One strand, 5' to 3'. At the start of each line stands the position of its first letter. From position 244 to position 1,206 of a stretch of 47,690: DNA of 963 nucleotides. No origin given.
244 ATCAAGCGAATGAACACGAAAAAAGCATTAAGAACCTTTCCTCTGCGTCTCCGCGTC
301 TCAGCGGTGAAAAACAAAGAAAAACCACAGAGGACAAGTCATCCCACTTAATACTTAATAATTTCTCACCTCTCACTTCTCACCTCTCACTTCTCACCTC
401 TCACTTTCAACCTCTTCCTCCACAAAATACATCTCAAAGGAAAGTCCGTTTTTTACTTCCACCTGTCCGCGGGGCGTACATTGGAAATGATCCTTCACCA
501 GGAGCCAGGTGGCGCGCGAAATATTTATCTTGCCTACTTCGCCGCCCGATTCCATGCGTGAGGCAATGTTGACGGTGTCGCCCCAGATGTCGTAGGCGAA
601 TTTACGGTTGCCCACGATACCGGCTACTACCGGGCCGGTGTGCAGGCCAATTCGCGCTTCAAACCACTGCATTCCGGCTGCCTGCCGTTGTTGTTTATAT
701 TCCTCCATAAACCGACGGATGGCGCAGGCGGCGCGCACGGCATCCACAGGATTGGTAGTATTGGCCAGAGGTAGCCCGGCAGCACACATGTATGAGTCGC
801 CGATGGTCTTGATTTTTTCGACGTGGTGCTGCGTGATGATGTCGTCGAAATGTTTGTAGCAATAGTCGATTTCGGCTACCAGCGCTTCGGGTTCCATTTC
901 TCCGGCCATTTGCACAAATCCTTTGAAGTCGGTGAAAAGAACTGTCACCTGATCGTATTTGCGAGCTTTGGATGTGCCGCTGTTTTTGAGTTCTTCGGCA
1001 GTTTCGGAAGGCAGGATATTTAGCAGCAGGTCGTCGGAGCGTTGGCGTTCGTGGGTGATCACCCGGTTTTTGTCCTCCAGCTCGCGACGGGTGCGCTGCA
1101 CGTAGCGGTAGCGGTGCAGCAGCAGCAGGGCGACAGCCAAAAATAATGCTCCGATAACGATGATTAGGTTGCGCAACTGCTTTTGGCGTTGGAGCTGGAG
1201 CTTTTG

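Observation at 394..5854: Adaptation half of a Che pathway is translationally coupled to a TPR adenylate cyclase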

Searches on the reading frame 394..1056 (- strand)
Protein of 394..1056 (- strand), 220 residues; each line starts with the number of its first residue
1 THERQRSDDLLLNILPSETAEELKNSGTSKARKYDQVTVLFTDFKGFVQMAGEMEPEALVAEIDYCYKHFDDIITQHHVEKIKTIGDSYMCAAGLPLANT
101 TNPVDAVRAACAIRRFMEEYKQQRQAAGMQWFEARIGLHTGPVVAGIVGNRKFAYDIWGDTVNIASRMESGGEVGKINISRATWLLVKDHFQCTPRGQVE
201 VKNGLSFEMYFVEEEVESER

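Call 34: search_solved_structures(query=window:394-1056:-, max_evalue=1e-10, show_alignments=3)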
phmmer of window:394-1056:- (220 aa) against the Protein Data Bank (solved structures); distinct sequences matched with E-value up to 1e-10: 41.
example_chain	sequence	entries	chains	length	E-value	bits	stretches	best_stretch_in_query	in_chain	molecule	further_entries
8buz_A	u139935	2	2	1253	4.7e-55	189.5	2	4-205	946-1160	Adenylate cyclase type 8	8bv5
8sl3_A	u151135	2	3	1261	4.2e-54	186.4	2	3-195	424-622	Adenylate cyclase type 5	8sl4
7pd4_A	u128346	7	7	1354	5.7e-54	185.9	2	30-199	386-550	Adenylate cyclase 9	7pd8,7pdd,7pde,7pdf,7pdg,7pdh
6r4o_A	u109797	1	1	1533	7.8e-54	185.5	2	30-199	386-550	Adenylate cyclase 9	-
6r3q_A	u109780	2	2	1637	9e-54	185.3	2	30-199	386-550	Adenylate cyclase 9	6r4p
9u3p_A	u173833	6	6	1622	1.6e-53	184.5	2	30-194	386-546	Adenylate cyclase type 9,Protein M2-1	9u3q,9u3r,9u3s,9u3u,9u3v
4p2m_A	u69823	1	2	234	6.9e-43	149.7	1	3-213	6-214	Adenylate cyclase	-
4p2f_A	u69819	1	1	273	7.7e-43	149.6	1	3-213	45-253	Adenylate cyclase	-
4p2x_A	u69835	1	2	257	9.5e-43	149.3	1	3-213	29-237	Adenylate cyclase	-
7yz9_A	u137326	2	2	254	1e-42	149.2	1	3-213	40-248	Adenylate cyclase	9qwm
5o5k_A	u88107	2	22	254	1.9e-42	148.3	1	3-212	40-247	Adenylate cyclase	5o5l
7yzi_A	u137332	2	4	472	4.8e-42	147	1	3-213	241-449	Adenylate cyclase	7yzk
9bcl_A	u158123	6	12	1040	1.3e-37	132.5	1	3-211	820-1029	Atrial natriuretic peptide receptor 1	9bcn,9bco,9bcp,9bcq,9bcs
9dzh_A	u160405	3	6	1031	1.8e-37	132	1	3-211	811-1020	Atrial natriuretic peptide receptor 1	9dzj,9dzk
9bcv_A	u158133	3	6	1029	2e-37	131.9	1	3-211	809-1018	Atrial natriuretic peptide receptor 1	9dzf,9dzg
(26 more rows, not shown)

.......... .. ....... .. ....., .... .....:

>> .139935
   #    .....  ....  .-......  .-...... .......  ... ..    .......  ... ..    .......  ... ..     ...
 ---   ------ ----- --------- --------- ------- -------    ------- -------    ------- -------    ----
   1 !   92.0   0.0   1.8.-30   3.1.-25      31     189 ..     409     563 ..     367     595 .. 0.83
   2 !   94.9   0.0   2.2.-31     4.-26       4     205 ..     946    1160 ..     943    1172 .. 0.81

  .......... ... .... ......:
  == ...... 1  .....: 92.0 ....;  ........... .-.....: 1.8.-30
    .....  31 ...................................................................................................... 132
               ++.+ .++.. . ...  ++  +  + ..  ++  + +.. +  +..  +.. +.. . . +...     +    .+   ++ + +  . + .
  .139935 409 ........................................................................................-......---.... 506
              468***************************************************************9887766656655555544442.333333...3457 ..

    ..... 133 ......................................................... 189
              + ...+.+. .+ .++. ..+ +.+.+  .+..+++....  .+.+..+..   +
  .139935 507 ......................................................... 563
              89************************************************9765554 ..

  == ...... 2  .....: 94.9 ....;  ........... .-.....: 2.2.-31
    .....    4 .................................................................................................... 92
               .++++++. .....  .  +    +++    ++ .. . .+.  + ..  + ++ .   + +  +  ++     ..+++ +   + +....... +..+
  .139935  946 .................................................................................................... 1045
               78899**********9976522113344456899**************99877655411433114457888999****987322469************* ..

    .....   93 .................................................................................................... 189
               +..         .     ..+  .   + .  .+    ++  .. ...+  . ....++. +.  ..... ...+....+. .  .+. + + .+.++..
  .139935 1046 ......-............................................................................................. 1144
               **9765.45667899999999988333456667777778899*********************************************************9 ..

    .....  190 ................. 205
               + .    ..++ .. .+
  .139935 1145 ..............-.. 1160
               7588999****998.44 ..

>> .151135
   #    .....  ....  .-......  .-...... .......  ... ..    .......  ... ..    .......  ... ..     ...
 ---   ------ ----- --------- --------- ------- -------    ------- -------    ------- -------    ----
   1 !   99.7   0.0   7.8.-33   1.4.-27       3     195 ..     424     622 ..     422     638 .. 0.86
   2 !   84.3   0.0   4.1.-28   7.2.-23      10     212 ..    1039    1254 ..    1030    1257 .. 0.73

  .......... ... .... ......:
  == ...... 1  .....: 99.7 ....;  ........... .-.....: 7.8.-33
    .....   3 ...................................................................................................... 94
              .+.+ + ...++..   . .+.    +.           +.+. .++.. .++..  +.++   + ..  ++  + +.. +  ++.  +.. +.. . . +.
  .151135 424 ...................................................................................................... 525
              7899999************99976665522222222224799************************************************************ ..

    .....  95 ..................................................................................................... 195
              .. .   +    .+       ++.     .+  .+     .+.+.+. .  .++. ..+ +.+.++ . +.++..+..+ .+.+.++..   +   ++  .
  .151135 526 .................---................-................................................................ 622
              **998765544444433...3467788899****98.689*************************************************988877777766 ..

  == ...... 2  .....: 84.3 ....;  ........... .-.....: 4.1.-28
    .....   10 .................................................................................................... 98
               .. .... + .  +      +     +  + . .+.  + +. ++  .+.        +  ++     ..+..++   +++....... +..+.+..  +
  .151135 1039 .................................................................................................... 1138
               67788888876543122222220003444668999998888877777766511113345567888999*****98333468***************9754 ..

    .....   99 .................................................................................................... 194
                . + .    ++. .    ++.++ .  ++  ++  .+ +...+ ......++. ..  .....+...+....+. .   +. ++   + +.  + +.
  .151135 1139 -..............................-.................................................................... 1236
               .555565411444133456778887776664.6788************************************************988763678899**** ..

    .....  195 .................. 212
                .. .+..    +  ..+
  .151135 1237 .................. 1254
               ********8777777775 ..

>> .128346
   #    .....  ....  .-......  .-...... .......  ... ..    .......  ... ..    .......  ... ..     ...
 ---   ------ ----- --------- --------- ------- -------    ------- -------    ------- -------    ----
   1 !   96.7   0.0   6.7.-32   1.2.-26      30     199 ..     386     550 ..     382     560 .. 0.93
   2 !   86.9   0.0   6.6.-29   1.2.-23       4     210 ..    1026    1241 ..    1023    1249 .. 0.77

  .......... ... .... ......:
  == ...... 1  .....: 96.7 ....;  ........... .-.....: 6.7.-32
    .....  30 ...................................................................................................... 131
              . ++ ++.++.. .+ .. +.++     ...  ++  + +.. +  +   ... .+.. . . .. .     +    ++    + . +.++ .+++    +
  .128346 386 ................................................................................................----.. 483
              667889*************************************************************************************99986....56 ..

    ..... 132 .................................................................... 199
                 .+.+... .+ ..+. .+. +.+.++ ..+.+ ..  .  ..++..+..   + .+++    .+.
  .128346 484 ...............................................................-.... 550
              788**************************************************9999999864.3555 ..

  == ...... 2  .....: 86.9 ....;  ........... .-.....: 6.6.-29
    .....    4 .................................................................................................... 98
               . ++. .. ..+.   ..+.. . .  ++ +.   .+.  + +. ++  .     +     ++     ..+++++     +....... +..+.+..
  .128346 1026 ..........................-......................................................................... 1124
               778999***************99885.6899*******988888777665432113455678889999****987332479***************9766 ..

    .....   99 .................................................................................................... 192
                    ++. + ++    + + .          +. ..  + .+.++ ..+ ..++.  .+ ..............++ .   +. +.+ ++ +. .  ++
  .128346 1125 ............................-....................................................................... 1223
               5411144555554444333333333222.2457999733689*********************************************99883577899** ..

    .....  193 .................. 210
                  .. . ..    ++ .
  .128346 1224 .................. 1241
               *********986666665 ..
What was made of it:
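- On Class III adenylate cyclase (active, adenine-specific homodimer): D483 and D527 align with the Asp of the C1 motifs 'FADVKGF' and '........' (call 34). K523, D596, N603 and R607 align with the C2 motifs '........' and '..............' (call 34).
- Closest known: Class IIIa membrane adenylate cyclases. Same: All six catalytic residues are present (call 34).
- Checked: K523, D596, N603 and R607 align with the Lys, Asp, Asn and Arg of C2 domains (call 34).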
